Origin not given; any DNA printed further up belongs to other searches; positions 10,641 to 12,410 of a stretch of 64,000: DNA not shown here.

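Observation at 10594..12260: Membrane-anchored DUF87/HerA-FtsK-like ATPase translationally coupled to a small secreted peptide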

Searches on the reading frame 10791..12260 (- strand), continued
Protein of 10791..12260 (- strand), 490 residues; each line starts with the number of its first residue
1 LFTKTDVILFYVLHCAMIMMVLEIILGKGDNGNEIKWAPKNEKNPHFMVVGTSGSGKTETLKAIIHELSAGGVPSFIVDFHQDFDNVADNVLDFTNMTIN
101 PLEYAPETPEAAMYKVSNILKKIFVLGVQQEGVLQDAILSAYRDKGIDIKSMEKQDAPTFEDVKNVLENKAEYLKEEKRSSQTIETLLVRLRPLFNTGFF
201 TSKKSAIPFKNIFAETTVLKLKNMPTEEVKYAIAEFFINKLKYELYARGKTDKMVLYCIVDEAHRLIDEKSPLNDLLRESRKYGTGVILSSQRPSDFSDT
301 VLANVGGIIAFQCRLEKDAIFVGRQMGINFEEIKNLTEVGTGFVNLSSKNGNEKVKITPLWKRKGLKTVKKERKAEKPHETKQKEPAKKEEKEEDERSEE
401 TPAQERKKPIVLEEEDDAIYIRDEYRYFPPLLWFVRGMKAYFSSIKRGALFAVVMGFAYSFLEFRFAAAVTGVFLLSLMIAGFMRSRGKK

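Call 55: search_protein_representatives(alignment_id=A1)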
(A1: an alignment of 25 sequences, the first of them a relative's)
Query: 25 sequences, 467 profile positions. Proteins with E-value up to 0.001 (for the whole library): 11301; up to 1e-10: 3346; up to 1e-30: 660. The best 150 are listed.
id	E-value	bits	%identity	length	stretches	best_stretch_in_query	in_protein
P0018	6.0e-189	645.3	-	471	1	2-464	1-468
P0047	1.1e-183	627.9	-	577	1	4-451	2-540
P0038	4.4e-173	593.0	-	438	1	4-344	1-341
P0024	3.0e-172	590.3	-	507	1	4-373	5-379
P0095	1.0e-159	548.9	-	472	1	2-430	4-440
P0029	2.8e-156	537.6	-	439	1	3-354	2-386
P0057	6.5e-141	487.0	-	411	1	3-343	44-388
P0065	8.5e-140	483.3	-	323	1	23-342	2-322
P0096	1.2e-139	482.7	-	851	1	3-343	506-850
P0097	1.9e-139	482.1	-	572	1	2-415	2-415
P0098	1.1e-137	476.3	-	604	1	2-418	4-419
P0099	2.2e-132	458.8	-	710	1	4-343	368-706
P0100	9.6e-131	453.4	-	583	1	3-409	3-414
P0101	3.9e-130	451.4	-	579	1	3-424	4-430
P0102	2.4e-128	445.5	-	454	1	3-423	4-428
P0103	4.0e-126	438.2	-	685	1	2-342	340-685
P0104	1.6e-119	416.4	-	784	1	5-343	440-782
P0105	3.1e-119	415.5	-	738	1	10-346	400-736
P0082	2.3e-112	392.8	-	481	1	6-342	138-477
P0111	6.9e-98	345.1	-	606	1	4-337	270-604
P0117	3.9e-92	326.1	-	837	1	3-339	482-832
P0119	9.0e-92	324.9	-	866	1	3-339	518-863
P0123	5.5e-88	312.5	-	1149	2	13-341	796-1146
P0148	6.2e-74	266.1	-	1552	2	3-335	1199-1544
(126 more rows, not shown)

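Call 56: list_cluster_members(proteins=[P0096, P0099, P0103, P0104, P0105, P0111, P0117, P0119, P0123, P0148])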
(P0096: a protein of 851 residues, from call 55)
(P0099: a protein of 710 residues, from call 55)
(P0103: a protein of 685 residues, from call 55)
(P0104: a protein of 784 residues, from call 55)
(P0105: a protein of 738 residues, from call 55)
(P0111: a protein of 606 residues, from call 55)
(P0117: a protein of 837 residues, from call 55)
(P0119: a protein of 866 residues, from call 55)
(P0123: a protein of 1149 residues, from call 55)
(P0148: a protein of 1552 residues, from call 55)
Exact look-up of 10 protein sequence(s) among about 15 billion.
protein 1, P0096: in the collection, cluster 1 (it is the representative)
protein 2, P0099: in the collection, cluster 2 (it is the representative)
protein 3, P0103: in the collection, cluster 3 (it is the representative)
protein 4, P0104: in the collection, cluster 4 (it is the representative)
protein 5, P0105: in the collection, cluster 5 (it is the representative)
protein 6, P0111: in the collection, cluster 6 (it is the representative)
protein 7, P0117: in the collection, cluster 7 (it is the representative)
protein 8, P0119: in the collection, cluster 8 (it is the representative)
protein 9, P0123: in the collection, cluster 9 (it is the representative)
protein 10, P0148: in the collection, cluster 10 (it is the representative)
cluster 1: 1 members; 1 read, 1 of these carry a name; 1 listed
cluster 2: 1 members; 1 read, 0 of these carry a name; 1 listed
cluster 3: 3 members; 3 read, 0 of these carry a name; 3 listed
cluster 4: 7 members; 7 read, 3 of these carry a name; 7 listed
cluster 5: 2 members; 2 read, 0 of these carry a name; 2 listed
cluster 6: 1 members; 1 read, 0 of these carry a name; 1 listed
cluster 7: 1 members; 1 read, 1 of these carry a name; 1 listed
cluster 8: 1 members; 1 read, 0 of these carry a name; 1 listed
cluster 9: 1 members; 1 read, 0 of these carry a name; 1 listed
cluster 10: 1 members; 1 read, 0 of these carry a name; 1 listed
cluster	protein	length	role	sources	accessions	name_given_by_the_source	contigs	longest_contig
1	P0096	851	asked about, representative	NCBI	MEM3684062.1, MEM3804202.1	MAG: ATP-binding protein [Conexivisphaerales archaeon]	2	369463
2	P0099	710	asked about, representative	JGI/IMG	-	-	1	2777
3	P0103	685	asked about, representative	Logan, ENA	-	-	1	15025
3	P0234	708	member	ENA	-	-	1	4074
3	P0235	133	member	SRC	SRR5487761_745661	-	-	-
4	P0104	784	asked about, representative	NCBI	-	-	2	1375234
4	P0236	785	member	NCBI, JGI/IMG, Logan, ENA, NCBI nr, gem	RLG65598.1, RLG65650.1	hypothetical protein DRO02_01475 [archaeon] | MAG: hypothetical protein DRO21_01550 [archaeon]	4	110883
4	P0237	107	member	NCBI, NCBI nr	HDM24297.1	MAG TPA: hypothetical protein ENG22_05115, partial [Candidatus Bathyarchaeota archaeon] | hypothetical protein [Candidatus Bathyarchaeota archaeon]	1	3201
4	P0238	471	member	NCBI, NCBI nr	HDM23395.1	MAG TPA: ATP-binding protein, partial [Candidatus Bathyarchaeota archaeon] | ATP-binding protein [Candidatus Bathyarchaeota archaeon]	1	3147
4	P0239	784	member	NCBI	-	-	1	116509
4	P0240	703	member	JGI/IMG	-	-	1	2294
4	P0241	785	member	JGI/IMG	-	-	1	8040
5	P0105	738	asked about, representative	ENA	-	-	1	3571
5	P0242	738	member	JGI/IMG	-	-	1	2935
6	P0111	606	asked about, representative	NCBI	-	-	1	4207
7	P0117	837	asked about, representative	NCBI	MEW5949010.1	MAG: DUF87 domain-containing protein, partial [Thermodesulfobacteriota bacterium]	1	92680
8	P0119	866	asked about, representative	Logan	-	-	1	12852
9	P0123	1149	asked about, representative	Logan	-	-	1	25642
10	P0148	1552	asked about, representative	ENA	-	-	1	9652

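Call 57: search_protein_families(library=pfam, proteins=[P0096, P0099, P0103, P0104, P0105, P0111, P0117, P0119, P0123, P0148], max_evalue=0.001)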
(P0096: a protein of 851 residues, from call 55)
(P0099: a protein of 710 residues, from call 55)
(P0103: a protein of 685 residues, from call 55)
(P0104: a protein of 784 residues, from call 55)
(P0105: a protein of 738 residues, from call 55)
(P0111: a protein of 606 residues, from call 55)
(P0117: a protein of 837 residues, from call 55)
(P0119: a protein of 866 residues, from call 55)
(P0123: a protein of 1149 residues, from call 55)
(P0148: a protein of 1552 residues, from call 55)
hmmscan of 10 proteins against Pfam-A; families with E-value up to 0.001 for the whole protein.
P0096 (851 aa): 5 families
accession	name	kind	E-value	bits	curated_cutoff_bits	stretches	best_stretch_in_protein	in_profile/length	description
PF01935.23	DUF87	-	2.2e-15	57.8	23.2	1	530-725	23-219/220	Helicase HerA, central domain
PF10412.15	TrwB_AAD_bind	-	1.8e-10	40.7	20.5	1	528-590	13-72/387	Type IV secretion-system coupling protein DNA-binding domain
PF01580.24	FtsK_SpoIIIE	-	5e-07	29.8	24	1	505-553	16-62/221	FtsK/SpoIIIE family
PF05872.18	HerA_C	-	3.8e-06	26.3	22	0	521-574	12-65/502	Helicase HerA-like C-terminal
PF13401.12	AAA_22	-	4.2e-05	24.3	27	1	532-629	7-79/130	AAA domain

P0099 (710 aa): 7 families
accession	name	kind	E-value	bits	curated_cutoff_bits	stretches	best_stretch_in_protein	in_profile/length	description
PF01935.23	DUF87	-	6.5e-15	56.3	23.2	1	390-582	23-220/220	Helicase HerA, central domain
PF10412.15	TrwB_AAD_bind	-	3.9e-10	39.6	20.5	1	389-430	14-55/387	Type IV secretion-system coupling protein DNA-binding domain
PF05872.18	HerA_C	-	7.3e-09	35.2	22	1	579-663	241-332/502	Helicase HerA-like C-terminal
PF01580.24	FtsK_SpoIIIE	-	2.3e-07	31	24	1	388-414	36-63/221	FtsK/SpoIIIE family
PF04851.21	ResIII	-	1.8e-05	25.1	22.5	0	387-416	20-49/164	Type III restriction enzyme, res subunit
PF13401.12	AAA_22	-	4.5e-05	24.2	27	0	391-435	6-50/130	AAA domain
PF12846.13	AAA_10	-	0.00013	21.6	27.5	0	387-449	18-81/362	AAA-like domain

P0103 (685 aa): 6 families
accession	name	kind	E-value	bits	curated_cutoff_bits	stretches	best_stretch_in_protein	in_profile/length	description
PF01935.23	DUF87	-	7.4e-16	59.3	23.2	1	365-560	23-219/220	Helicase HerA, central domain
PF10412.15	TrwB_AAD_bind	-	1.7e-08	34.2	20.5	1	365-408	15-58/387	Type IV secretion-system coupling protein DNA-binding domain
PF13401.12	AAA_22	-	1.8e-07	32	27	1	367-431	7-65/130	AAA domain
PF05872.18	HerA_C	-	2.9e-06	26.7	22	0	557-630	240-317/502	Helicase HerA-like C-terminal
PF01580.24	FtsK_SpoIIIE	-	0.00045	20.2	24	0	340-387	16-61/221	FtsK/SpoIIIE family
PF12846.13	AAA_10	-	0.00058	19.5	27.5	0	365-619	21-287/362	AAA-like domain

P0104 (784 aa): 11 families
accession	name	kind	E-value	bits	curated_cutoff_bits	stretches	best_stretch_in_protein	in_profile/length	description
PF01935.23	DUF87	-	1e-14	55.6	23.2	1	463-657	24-219/220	Helicase HerA, central domain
PF05872.18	HerA_C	-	1.3e-09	37.7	22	1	459-507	18-66/502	Helicase HerA-like C-terminal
PF13401.12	AAA_22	-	1.5e-08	35.4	27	0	462-514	5-33/130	AAA domain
PF10412.15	TrwB_AAD_bind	-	1.5e-08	34.4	20.5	1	460-520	13-71/387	Type IV secretion-system coupling protein DNA-binding domain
PF12846.13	AAA_10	-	2.6e-08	33.7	27.5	1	459-509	18-68/362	AAA-like domain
PF01580.24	FtsK_SpoIIIE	-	4.6e-05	23.4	24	1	427-485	6-62/221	FtsK/SpoIIIE family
PF04851.21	ResIII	-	0.00012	22.4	22.5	0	458-490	19-51/164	Type III restriction enzyme, res subunit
PF12775.13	AAA_7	-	0.00017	21.6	25.8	0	458-503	29-74/181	P-loop containing dynein motor region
PF00270.35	DEAD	-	0.00039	20.6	26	0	632-698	83-146/167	DEAD/DEAH box helicase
PF00004.35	AAA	-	0.00041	21.2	21.2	0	465-499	1-32/131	ATPase family associated with various cellular activities (AAA)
PF13245.12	AAA_19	-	0.00082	20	25.1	0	462-685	11-104/134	AAA domain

P0105 (738 aa): 6 families
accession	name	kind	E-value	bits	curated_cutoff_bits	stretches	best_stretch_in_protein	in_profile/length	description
PF01935.23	DUF87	-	1.3e-17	65.1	23.2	1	405-609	12-219/220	Helicase HerA, central domain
PF10412.15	TrwB_AAD_bind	-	5.4e-12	45.7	20.5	2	415-477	14-72/387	Type IV secretion-system coupling protein DNA-binding domain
PF04665.18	Pox_A32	-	4.1e-05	23.6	22.8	0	608-700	82-174/242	Poxvirus A32 protein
PF01580.24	FtsK_SpoIIIE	-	4.5e-05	23.5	24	0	413-440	39-63/221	FtsK/SpoIIIE family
PF13401.12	AAA_22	-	0.00069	20.4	27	0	418-454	7-43/130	AAA domain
PF04851.21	ResIII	-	0.00088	19.7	22.5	0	414-443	21-50/164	Type III restriction enzyme, res subunit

P0111 (606 aa): 5 families
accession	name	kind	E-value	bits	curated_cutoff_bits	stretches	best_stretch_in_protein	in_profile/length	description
PF01935.23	DUF87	-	2.2e-11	44.7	23.2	1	293-445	23-172/220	Helicase HerA, central domain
PF13401.12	AAA_22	-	8.2e-06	26.6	27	0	295-333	7-45/130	AAA domain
PF10412.15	TrwB_AAD_bind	-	2.9e-05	23.6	20.5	1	293-334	15-56/387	Type IV secretion-system coupling protein DNA-binding domain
PF12846.13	AAA_10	-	3.5e-05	23.5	27.5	1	291-336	19-64/362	AAA-like domain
PF05872.18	HerA_C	-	0.00015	21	22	0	289-340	17-68/502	Helicase HerA-like C-terminal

P0117 (837 aa): 8 families
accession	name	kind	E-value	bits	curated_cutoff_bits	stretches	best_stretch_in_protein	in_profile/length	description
PF01935.23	DUF87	-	2.5e-14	54.3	23.2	1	508-707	26-219/220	Helicase HerA, central domain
PF10412.15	TrwB_AAD_bind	-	5.9e-10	39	20.5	1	507-570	17-72/387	Type IV secretion-system coupling protein DNA-binding domain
PF05872.18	HerA_C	-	7.5e-08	31.9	22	0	703-777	236-317/502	Helicase HerA-like C-terminal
PF14267.11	DUF4357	-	2.3e-05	24.7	38.4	1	390-414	27-51/54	Domain of unknown function (DUF4357)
PF13401.12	AAA_22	-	3e-05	24.8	27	0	509-544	9-44/130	AAA domain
PF18755.6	RAMA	-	4.4e-05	23.8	35.2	1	365-428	40-100/107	Restriction Enzyme Adenine Methylase Associated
PF13191.12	AAA_16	-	0.00036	21.5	32.6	0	507-533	26-52/167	AAA ATPase domain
PF04851.21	ResIII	-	0.00087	19.7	22.5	0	716-744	120-146/164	Type III restriction enzyme, res subunit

P0119 (866 aa): 8 families
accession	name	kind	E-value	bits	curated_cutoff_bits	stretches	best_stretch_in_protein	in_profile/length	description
PF10412.15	TrwB_AAD_bind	-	9.1e-11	41.7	20.5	1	541-603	15-72/387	Type IV secretion-system coupling protein DNA-binding domain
PF01935.23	DUF87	-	1.2e-08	35.7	23.2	1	542-598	24-79/220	Helicase HerA, central domain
PF05872.18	HerA_C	-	6.1e-07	28.9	22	0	536-577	16-57/502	Helicase HerA-like C-terminal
PF13401.12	AAA_22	-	2.5e-06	28.3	27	0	542-586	6-50/130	AAA domain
PF12846.13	AAA_10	-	4.3e-06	26.4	27.5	0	540-580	20-60/362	AAA-like domain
PF01580.24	FtsK_SpoIIIE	-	5.1e-05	23.3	24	1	509-565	8-63/221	FtsK/SpoIIIE family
PF04851.21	ResIII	-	0.00013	22.4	22.5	0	539-569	21-51/164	Type III restriction enzyme, res subunit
PF00437.27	T2SSE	-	0.0006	19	24.9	1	523-593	124-194/370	Type II/IV secretion system protein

P0123 (1149 aa): 22 families
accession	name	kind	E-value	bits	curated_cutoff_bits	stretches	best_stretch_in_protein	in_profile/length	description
PF01935.23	DUF87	-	2.4e-24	87.1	23.2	2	799-921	13-121/220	Helicase HerA, central domain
PF10412.15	TrwB_AAD_bind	-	5.8e-20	72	20.5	2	807-859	13-64/387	Type IV secretion-system coupling protein DNA-binding domain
PF05872.18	HerA_C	-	1.1e-12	47.9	22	1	142-219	9-87/502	Helicase HerA-like C-terminal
PF01580.24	FtsK_SpoIIIE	-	1.9e-10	41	24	0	807-839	36-69/221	FtsK/SpoIIIE family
PF19044.6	P-loop_TraG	-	5.8e-10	38.8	25.8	1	154-217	29-93/413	TraG P-loop domain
PF13401.12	AAA_22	-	2.4e-08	34.8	27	0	810-858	6-54/130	AAA domain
PF20720.3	nSTAND3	-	4.5e-08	33.4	27.2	0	154-193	17-56/155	Novel STAND NTPase 3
PF12775.13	AAA_7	-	4.4e-07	30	25.8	0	149-189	28-68/181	P-loop containing dynein motor region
PF04851.21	ResIII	-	6.9e-07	29.8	22.5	0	807-842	21-57/164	Type III restriction enzyme, res subunit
PF13191.12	AAA_16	-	8.5e-07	30.1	32.6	0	809-854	24-60/167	AAA ATPase domain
PF12846.13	AAA_10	-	6.1e-06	25.9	27.5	0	807-869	19-78/362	AAA-like domain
PF00270.35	DEAD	-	1.9e-05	24.9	26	0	1022-1082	108-160/167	DEAD/DEAH box helicase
PF00005.33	ABC_tran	-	3e-05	25.1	25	0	154-175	11-32/137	ABC transporter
PF13555.12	AAA_29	-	3.7e-05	23.8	27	0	155-172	23-40/61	P-loop containing region of AAA domain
PF00580.27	UvrD-helicase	-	5e-05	23.6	23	0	152-182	11-41/271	UvrD/REP helicase N-terminal domain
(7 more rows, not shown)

P0148 (1552 aa): 3 families
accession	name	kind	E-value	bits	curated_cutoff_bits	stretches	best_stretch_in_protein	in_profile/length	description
PF10412.15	TrwB_AAD_bind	-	3.6e-13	49.6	20.5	2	1377-1510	176-319/387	Type IV secretion-system coupling protein DNA-binding domain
PF01935.23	DUF87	-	3.7e-08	34.2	23.2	1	1203-1428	2-218/220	Helicase HerA, central domain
PF01580.24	FtsK_SpoIIIE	-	0.00034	20.6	24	0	1194-1243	12-60/221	FtsK/SpoIIIE family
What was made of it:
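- P0117 has weak, sub-threshold RAMA and DUF4357 hits in its N-terminal extension (call 57).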

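Call 73: find_encoding_contigs(protein=P0059, flank=6000, max_places=2)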
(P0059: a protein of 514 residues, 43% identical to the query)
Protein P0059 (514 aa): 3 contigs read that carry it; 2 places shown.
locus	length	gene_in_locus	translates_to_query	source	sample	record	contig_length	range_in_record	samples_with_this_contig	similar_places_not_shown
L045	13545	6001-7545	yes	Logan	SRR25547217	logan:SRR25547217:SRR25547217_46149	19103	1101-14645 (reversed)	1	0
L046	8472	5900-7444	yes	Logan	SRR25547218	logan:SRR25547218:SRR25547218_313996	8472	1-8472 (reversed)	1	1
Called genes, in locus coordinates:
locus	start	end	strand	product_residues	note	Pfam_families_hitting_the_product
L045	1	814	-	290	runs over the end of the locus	PF00149:Metallophos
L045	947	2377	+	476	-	PF01523:PmbA_TldD_1st, PF19290:PmbA_TldD_2nd (weak), PF19289:PmbA_TldD_3rd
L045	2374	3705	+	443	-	PF19289:PmbA_TldD_3rd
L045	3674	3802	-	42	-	-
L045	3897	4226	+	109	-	-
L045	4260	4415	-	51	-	-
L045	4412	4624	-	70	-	PF03479:PCC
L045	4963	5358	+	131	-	-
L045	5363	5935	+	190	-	PF01878:EVE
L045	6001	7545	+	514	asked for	PF01580:FtsK_SpoIIIE (faint), PF01935:DUF87, PF05872:HerA_C (faint), PF10412:TrwB_AAD_bind (faint)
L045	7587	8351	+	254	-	PF09948:PpoB2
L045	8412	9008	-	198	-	PF07040:DUF1326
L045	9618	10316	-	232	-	PF01411:tRNA-synt_2c (weak), PF07973:tRNA_SAD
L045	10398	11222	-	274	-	PF03476:MOSC_N, PF03473:MOSC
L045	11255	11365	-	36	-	-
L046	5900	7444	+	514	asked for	PF01580:FtsK_SpoIIIE (faint), PF01935:DUF87, PF05872:HerA_C (faint), PF10412:TrwB_AAD_bind (faint)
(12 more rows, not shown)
